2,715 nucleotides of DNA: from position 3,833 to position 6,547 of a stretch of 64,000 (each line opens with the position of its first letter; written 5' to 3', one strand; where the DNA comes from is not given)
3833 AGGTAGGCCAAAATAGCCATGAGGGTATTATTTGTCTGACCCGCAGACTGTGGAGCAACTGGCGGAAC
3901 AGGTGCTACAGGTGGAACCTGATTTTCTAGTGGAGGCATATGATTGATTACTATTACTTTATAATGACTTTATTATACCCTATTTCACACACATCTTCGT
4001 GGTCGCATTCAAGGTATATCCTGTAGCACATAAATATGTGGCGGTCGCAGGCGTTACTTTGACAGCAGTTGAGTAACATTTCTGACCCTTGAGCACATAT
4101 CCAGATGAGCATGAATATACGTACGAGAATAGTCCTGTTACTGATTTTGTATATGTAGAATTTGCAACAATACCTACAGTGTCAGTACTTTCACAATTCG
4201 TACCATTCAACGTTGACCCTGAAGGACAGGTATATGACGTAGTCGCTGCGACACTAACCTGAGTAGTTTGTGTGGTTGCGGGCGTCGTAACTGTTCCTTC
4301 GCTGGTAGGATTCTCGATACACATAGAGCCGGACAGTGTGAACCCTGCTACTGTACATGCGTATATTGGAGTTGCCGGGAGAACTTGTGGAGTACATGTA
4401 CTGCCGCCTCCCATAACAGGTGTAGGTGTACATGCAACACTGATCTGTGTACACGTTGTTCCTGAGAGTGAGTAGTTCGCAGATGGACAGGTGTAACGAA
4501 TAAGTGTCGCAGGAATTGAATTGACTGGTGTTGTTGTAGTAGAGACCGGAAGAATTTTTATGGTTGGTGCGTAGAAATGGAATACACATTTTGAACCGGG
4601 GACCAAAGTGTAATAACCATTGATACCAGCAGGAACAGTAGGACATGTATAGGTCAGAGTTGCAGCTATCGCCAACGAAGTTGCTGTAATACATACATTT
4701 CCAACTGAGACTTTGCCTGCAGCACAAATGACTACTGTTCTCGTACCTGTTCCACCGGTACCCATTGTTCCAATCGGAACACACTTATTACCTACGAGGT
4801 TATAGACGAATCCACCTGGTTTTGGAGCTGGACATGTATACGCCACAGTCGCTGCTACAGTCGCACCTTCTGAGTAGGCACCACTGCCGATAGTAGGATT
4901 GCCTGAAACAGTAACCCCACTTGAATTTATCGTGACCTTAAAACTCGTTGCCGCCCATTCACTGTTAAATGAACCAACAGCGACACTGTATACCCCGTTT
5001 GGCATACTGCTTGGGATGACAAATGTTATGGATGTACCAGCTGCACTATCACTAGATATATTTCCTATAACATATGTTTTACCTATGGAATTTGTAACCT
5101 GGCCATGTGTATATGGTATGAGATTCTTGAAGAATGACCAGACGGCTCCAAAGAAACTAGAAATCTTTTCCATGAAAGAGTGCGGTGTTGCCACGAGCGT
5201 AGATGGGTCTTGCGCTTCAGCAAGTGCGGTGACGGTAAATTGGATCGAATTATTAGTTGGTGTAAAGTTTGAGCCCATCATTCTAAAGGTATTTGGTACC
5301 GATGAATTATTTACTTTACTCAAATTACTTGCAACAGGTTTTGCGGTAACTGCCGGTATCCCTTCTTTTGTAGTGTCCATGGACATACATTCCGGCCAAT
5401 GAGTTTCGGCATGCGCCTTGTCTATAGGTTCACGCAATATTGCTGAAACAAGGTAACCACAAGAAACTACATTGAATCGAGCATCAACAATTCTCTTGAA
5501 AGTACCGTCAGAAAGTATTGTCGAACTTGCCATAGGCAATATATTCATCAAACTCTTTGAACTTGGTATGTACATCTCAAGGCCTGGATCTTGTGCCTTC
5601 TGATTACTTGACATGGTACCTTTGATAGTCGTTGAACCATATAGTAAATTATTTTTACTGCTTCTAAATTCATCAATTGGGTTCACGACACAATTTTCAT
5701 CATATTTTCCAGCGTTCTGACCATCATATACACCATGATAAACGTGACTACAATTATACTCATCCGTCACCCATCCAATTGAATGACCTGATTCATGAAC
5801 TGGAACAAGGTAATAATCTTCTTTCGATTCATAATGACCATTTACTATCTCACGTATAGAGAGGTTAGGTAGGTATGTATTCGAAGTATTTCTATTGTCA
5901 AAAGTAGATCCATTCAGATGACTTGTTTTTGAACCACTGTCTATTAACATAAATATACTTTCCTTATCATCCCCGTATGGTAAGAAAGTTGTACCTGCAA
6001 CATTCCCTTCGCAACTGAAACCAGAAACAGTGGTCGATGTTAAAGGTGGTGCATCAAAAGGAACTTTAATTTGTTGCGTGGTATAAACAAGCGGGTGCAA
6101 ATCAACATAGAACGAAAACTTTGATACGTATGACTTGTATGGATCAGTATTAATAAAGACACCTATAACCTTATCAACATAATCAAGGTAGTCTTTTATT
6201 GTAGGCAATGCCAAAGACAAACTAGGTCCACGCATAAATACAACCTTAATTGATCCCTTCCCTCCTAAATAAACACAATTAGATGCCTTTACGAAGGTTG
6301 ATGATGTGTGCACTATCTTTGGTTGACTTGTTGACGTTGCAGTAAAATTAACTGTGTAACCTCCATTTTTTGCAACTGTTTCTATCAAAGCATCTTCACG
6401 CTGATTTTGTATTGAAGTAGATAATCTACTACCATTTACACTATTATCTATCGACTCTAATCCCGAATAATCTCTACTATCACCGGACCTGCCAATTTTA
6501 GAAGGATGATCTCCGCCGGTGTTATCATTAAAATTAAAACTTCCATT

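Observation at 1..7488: Surface-protein cluster: two paralogous HExxH metalloproteases with Cys-repeat tails flanking a VWA anchor protein; evidence of recent duplication or gene conversion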

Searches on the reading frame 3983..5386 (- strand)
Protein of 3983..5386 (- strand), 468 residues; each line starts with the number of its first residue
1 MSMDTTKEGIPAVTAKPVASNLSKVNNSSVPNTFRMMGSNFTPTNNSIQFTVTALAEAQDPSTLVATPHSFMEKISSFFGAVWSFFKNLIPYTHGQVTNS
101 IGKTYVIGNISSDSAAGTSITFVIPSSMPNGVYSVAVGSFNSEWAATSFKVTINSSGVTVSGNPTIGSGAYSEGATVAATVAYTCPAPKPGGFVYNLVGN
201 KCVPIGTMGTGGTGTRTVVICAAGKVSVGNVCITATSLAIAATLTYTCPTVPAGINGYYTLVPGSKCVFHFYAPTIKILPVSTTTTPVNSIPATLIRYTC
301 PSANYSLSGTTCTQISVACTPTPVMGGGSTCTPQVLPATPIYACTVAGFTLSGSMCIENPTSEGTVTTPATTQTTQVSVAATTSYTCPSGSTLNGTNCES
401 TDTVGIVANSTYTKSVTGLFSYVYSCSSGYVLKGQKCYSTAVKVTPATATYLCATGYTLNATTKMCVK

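Call 59: predict_structure(alignment_id=A5)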
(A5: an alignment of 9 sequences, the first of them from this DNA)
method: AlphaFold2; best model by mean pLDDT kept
length: 468 residues; sequences in the alignment: 9
mean_pLDDT: 63.5   pTM: 0.32
mean pLDDT of the five models: 63.5, 62.2, 61.2, 58.7, 56.9
residues with pLDDT >= 90: 0; 70-90: 189; 50-70: 170; < 50: 109
segments of 3 or more residues with pLDDT < 50: 1-10, 56-100, 163-172, 210-215, 273-279, 281-288, 362-376
pLDDT, mean of each block of 10 residues (from residue 1): 42 67 77 82 85 51 35 45 44 37 78 79 82 83 77 77 46 60 72 75 67 52 71 73 70 63 66 44 39 65 68 64 51 65 65 64 39 44 68 69 69 64 74 74 67 69 67
secondary structure, 60 per line:
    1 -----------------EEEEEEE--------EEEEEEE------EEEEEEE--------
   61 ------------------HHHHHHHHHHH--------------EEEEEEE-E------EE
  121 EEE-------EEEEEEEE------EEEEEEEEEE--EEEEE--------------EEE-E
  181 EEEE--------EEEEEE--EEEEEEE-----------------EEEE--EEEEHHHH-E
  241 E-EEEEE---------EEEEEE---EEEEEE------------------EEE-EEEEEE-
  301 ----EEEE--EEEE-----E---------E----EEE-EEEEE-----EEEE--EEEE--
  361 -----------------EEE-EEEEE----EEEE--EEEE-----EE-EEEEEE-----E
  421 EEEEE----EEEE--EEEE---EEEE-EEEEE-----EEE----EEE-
elements in order: E18-24 E33-39 E46-52 H79-89 E104-110 E119-123 E131-138 E145-154 E157-161 E176-178 E180-184 E193-198 E201-207 E225-228 E231-234 H235-238 E243-247 E257-262 E266-271 E290-292 E294-299 E305-308 E311-314 E335-337 E339-343 E349-352 E355-358 E378-380 E382-386 E391-394 E397-400 E409-414 E420-425 E430-433 E436-439 E443-446 E448-452 E458-460 E465-467
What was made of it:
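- The tail model is of low confidence (pLDDT 63.5, pTM 0.32; call 59).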

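Call 61: fold_search(model_id=the predicted structure, library=pdb)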
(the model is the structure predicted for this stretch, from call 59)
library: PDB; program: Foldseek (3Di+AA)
matches with E <= 10: 718; with E <= 0.001: 0
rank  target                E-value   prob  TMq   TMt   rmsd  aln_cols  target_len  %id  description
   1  1g13_A                1.6e-02  0.44  0.09  0.20  17.9       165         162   15  HUMAN GM2 ACTIVATOR STRUCTURE (released 2001-04-11)
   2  1pu5_A                1.6e-02  0.44  0.09  0.20  18.0       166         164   14  GM2-activator Protein crystal structure (released 2004-06-29)
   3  6vwh_A                1.7e-02  0.93  0.11  0.29  20.4       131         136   11  Leg region of the open conformation of the human type 1 insulin-like growth factor receptor ectodomain in complex with (released 2020-05-13)
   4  2ag2_C                2.1e-02  0.41  0.09  0.19  18.1       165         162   14  Crystal Structure Analysis of GM2-activator protein complexed with Phosphatidylcholine (released 2005-10-25)
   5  1tjj_C                2.7e-02  0.38  0.09  0.20  17.9       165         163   14  Human GM2 Activator Protein PAF complex (released 2004-12-07)
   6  2agc                  5.2e-02  0.41  0.10  0.22  16.9       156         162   12  Crystal Structure of mouse GM2- activator Protein (released 2005-10-25)
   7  1pu5_C                5.2e-02  0.30  0.09  0.20  18.0       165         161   14  GM2-activator Protein crystal structure (released 2004-06-29)
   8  7pg0_B                9.0e-02  0.75  0.12  0.08  24.3       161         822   10  Low resolution Cryo-EM structure of full-length insulin receptor bound to 3 insulin with visible ddm micelle, conf 1 (released 2022-02-02)
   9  7q1y_A                9.0e-02  0.30  0.12  0.05  18.2       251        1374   10  X-ray structure of human A2ML1 (released 2022-04-20)
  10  4u4j                  9.9e-02  0.12  0.14  0.06  35.0       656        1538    9  Crystal structure of Salmonella alpha-2-macroglobulin mutant Y1175G (released 2014-09-17)
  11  8v29_C                1.1e-01  0.14  0.14  0.09  26.0       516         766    8  Cryo-EM structure of human type I OSM receptor complex: model for full extracellular assembly (released 2024-11-20)
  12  9vvr_V                1.4e-01  0.05  0.09  0.06  33.4       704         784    7  Structure of the bacteriophage E1004 tail (released 2025-11-12)
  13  7mrk_D                1.5e-01  0.60  0.13  0.18  14.5       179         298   12  Chicken CNTN4 APP complex (released 2022-01-05)
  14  8oe0_D                1.6e-01  0.14  0.14  0.12  26.7       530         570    8  Cryo-EM structure of a pre-dimerized murine IL-12 complete extracellular signaling complex (Class 2). (released 2024-02-07)
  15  7mrq                  1.9e-01  0.57  0.13  0.18  14.4       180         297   13  Chicken CNTN4 FN1-FN3 domains with T751A, V752A, Y781A, E786A mutations (released 2022-01-05)
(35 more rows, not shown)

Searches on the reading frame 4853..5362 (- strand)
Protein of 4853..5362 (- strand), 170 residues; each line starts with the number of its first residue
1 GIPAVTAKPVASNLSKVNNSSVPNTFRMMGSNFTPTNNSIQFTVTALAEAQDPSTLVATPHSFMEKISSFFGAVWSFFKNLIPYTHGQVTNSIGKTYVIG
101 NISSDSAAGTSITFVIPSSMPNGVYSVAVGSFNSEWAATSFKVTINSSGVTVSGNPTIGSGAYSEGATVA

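Call 62: search_protein_families(library=pfam, proteins=[window:4853-5362:-], max_evalue=10)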
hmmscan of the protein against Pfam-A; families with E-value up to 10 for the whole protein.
seq(170 aa): 2 families
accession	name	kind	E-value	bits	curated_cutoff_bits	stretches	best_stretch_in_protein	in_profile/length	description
PF01835.25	MG2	-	0.099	13.5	32.8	1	89-143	40-96/96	MG2 domain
PF20745.2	TSP_Ig-like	-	0.59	10.9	27.9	1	94-161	4-70/86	Tailspike protein-like, Ig-like domain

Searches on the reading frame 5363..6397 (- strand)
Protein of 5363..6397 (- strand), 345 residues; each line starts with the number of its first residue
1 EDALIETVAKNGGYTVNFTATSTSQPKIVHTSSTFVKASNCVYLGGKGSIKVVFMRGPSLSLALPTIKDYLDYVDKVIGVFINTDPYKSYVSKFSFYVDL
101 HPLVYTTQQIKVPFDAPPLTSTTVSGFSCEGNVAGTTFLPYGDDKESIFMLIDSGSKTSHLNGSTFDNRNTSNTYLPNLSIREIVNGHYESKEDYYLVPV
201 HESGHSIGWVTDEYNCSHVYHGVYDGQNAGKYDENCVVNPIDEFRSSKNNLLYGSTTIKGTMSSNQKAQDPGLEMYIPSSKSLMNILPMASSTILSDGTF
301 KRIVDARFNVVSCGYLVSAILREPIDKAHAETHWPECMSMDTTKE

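Call 31: search_protein_representatives(alignment_id=A2)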
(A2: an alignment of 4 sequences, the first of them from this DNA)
Query: 4 sequences, 318 profile positions. Proteins with E-value up to 0.001 (for the whole library): 421; up to 1e-10: 288; up to 1e-30: 110. The best 150 are listed.
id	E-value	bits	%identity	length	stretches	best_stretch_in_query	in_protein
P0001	5.1e-143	492.7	-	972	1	1-318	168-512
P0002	6.1e-141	485.9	-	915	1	1-318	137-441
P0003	2.2e-133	461.1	-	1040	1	1-318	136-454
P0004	4.8e-131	453.4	-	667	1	1-318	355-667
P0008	1.5e-107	376.2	-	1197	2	1-317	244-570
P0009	1.0e-68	248.6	-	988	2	2-317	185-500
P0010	1.5e-66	241.5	-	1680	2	26-313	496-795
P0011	3.2e-55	204.3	-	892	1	20-318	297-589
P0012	5.6e-55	203.5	-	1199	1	18-318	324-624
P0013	7.5e-55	203.1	-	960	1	36-318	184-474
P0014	1.0e-54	202.6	-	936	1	1-317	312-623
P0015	1.1e-54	202.6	-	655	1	1-318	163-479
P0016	1.4e-54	202.2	-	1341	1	29-317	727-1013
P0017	6.5e-54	200.0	-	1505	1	1-317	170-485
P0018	7.3e-54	199.8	-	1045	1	1-318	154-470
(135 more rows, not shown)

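Call 38: search_solved_structures(query=A3, max_evalue=1, show_alignments=2)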
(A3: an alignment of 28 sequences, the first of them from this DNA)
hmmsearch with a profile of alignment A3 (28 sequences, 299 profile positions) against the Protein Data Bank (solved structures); distinct sequences matched with E-value up to 1: 17.
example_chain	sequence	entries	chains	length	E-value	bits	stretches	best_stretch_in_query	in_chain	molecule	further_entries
3p1v_A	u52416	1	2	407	1e-06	31.7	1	55-195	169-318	Metallo-endopeptidase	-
4df9_A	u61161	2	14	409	1.9e-05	27.6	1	56-188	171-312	putative peptidase | Lipoprotein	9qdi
9ekk_A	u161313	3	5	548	0.00067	22.5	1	40-194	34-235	IgA protease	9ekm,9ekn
9qdh_A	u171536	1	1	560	0.00073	22.4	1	40-193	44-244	IgA protease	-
4q1l_A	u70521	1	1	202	0.014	18.2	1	130-214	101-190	Snake venom metalloproteinase leucurolysin-A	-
1yp1_A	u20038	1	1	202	0.019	17.7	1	163-215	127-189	FII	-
1c7k_A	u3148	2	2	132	0.021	17.6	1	118-185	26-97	ZINC ENDOPROTEASE | ZINC PROTEASE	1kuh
4hx3_A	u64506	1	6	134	0.022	17.5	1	118-185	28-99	Extracellular small neutral protease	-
1bud_A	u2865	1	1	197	0.058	16.1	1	151-217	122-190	PROTEIN (ACUTOLYSIN A)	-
1kug_A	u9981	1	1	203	0.064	16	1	142-216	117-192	metalloproteinase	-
1kuf_A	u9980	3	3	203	0.067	15.9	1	142-216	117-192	metalloproteinase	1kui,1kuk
1bsw_A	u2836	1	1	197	0.13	15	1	151-214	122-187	PROTEIN (ACUTOLYSIN A)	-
5czw_A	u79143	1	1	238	0.15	14.7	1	148-190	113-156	Myroilysin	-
4j4m_A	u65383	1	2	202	0.24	14.1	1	145-213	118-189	zinc-dependent metalloproteinase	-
2w12_A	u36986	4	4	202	0.27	14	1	147-214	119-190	ZINC METALLOPROTEINASE BAP1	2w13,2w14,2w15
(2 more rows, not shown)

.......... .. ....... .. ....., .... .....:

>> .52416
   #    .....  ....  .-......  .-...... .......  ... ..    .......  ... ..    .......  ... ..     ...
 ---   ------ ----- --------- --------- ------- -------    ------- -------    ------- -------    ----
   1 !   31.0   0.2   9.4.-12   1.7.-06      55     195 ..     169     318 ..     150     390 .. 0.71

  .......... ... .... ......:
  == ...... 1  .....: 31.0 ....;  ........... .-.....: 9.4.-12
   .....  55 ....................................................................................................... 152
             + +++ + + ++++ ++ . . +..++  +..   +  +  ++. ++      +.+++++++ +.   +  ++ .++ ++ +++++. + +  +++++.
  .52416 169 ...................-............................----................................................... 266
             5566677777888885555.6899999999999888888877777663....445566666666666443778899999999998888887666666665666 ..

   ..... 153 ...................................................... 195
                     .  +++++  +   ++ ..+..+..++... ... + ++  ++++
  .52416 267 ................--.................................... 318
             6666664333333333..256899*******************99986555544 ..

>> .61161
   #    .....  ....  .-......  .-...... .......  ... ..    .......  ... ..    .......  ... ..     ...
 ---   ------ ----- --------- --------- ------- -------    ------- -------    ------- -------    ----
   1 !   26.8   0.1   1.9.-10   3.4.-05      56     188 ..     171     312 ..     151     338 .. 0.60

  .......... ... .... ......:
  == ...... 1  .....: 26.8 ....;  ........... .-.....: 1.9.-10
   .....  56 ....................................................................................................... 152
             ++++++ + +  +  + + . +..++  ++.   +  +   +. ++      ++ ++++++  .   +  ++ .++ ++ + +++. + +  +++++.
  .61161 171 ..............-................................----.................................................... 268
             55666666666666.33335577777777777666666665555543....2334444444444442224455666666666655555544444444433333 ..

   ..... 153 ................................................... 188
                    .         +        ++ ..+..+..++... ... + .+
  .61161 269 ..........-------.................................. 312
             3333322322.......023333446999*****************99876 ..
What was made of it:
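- A 28-sequence family profile hits the M64 structures 3P1V (E=1e-6), 4DF9 (2e-5) and T. ramosa IgA protease (7e-4) (call 38).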

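Call 39: search_protein_families(library=pfam, alignment_id=A3, max_evalue=0.01)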
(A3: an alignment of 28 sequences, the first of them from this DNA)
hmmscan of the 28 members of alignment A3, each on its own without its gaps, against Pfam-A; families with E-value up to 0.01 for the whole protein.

A. member 1, seq(345 aa): 0 families

B. families by the number of members that match (of 28 scanned): 4 families
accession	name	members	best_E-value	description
PF09471.16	Peptidase_M64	21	2.4e-08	IgA Peptidase M64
PF00413.30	Peptidase_M10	1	0.0028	Matrixin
PF10263.15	SprT-like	1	0.0073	SprT-like family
PF16286.10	DUF4932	1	0.0076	Domain of unknown function (DUF4932)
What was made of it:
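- On Peptidase M64 / igalysin (metzincin clan): The family profile scores E=1e-6 against 3P1V (call 38), and 21 of 28 members hit PF09471 (call 39).
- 21 of 28 members hit Pfam Peptidase_M64, best E=2.4e-8 (call 39).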

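Call 45: predict_structure(alignment_id=A3)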
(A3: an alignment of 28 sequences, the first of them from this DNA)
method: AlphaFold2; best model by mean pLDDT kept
length: 345 residues; sequences in the alignment: 28
mean_pLDDT: 83.8   pTM: 0.84
mean pLDDT of the five models: 83.8, 81.4, 81.4, 80.2, 75.3
residues with pLDDT >= 90: 172; 70-90: 121; 50-70: 22; < 50: 30
segments of 3 or more residues with pLDDT < 50: 107-123, 219-231
pLDDT, mean of each block of 10 residues (from residue 1): 87 82 70 85 95 92 93 98 98 97 60 42 66 89 87 88 74 89 90 93 89 65 34 75 94 93 75 87 86 92 93 96 93 97 92
secondary structure, 60 per line:
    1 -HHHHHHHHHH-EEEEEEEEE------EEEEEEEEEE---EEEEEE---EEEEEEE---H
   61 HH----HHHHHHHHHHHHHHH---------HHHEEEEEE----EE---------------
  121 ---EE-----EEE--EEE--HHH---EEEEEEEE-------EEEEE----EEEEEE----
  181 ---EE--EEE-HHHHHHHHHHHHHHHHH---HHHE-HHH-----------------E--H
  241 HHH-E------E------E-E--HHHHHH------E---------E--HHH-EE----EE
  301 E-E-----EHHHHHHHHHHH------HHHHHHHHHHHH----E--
elements in order: H2-11 E13-21 E28-37 E41-46 E50-56 H67-81 E94-99 E131-133 E136-138 E147-154 E162-166 E171-176 E188-190 H192-208 H240-243 H264-269 E299-301 H310-320 H327-338
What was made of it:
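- On Peptidase M64 / igalysin (metzincin clan): The model has pLDDT 83.8 (call 45).
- The AlphaFold model of MP2 168-512 has pLDDT 83.8 and pTM 0.84 (call 45).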

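Call 47: fold_search(model_id=the predicted structure, library=pdb)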
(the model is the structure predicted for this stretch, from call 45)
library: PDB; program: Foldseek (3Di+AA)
matches with E <= 10: 287; with E <= 0.001: 17
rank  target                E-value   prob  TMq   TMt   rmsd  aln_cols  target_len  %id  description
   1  9qdi_G                3.7e-08  1.00  0.43  0.38  18.1       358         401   14  Crystal structure of BF3526 peptidase from Bacteroides fragilis in complex with a peptide (released 2025-07-16)
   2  9qdi_A                1.1e-07  1.00  0.43  0.37  18.0       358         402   13  Crystal structure of BF3526 peptidase from Bacteroides fragilis in complex with a peptide (released 2025-07-16)
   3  9qdi_E                1.3e-07  1.00  0.43  0.38  18.2       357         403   13  Crystal structure of BF3526 peptidase from Bacteroides fragilis in complex with a peptide (released 2025-07-16)
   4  9qdi_C                1.6e-07  1.00  0.43  0.37  18.2       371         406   13  Crystal structure of BF3526 peptidase from Bacteroides fragilis in complex with a peptide (released 2025-07-16)
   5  4df9_C                2.5e-07  1.00  0.41  0.36  18.3       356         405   14  Crystal structure of a putative peptidase (BF3526) from Bacteroides fragilis NCTC 9343 at 2.17 A resolution (released 2012-02-15)
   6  9qdi_B                2.8e-07  1.00  0.43  0.38  17.9       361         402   12  Crystal structure of BF3526 peptidase from Bacteroides fragilis in complex with a peptide (released 2025-07-16)
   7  4df9_D                3.2e-07  1.00  0.43  0.37  18.1       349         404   13  Crystal structure of a putative peptidase (BF3526) from Bacteroides fragilis NCTC 9343 at 2.17 A resolution (released 2012-02-15)
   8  4df9_F                3.2e-07  1.00  0.41  0.36  17.9       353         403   13  Crystal structure of a putative peptidase (BF3526) from Bacteroides fragilis NCTC 9343 at 2.17 A resolution (released 2012-02-15)
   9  9qdi_D                3.6e-07  1.00  0.44  0.38  14.7       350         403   13  Crystal structure of BF3526 peptidase from Bacteroides fragilis in complex with a peptide (released 2025-07-16)
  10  4df9_A                5.2e-07  1.00  0.43  0.37  18.3       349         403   13  Crystal structure of a putative peptidase (BF3526) from Bacteroides fragilis NCTC 9343 at 2.17 A resolution (released 2012-02-15)
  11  4df9_E                1.2e-06  1.00  0.43  0.38  18.5       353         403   13  Crystal structure of a putative peptidase (BF3526) from Bacteroides fragilis NCTC 9343 at 2.17 A resolution (released 2012-02-15)
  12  3p1v_B                3.7e-06  1.00  0.42  0.37  18.5       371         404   14  Crystal structure of a metallo-endopeptidases (BACOVA_00663) from Bacteroides ovatus at 1.93 A resolution (released 2010-10-27)
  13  3p1v_A                7.2e-06  1.00  0.42  0.37  18.2       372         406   14  Crystal structure of a metallo-endopeptidases (BACOVA_00663) from Bacteroides ovatus at 1.93 A resolution (released 2010-10-27)
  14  9qa6                  1.4e-05  1.00  0.41  0.19   9.0       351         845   11  Cryo-EM structure of Thomasclavelia ramosa IgA peptidase (IgAse) active site mutant (S32-N876) (released 2025-06-25)
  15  9qdh                  3.1e-05  1.00  0.38  0.25  11.7       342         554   12  Crystal structure of IgA protease (323-878) from Thomasclavelia ramosa (released 2025-07-16)
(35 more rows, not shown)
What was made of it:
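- On Peptidase M64 / igalysin (metzincin clan): The top 17 Foldseek matches are all M64 structures (call 47).
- All 17 Foldseek hits at E below 1e-3 are M64 structures (call 47).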
